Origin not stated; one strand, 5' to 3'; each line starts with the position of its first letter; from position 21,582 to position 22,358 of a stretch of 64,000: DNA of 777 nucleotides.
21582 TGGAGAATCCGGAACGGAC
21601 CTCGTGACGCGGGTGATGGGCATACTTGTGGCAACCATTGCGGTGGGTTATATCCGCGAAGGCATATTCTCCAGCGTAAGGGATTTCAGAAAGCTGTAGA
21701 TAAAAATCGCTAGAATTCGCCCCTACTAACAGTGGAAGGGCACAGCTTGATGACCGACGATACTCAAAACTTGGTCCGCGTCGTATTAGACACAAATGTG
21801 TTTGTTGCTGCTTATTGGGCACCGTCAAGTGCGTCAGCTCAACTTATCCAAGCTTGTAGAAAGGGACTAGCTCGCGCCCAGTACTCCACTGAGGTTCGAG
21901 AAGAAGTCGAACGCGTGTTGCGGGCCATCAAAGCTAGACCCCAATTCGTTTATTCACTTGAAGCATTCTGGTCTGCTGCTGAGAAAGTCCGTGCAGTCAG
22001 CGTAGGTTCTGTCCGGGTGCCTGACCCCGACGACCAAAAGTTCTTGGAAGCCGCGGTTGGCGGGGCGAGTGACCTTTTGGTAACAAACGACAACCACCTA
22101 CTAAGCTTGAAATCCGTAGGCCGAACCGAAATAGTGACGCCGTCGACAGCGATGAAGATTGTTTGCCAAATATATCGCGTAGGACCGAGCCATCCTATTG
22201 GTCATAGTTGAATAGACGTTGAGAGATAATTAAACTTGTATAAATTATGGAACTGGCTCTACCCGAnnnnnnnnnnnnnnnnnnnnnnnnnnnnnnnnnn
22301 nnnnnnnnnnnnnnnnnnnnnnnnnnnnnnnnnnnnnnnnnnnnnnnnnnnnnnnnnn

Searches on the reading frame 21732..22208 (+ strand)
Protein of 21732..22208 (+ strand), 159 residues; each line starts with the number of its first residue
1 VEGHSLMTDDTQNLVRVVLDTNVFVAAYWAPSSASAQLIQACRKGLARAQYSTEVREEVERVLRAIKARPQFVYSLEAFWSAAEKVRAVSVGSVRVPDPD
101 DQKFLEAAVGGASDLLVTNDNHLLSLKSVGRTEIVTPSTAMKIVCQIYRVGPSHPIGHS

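Call 63: search_protein_families(library=padloc, proteins=[window:21732-22208:+], max_evalue=0.001)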
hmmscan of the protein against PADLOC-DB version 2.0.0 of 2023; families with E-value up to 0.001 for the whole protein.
window:21732-22208:+ (159 aa): 1 family
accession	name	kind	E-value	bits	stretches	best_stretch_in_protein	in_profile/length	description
PDLC04421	PDC-M11A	-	0.00016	18.5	1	16-125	2-122/486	-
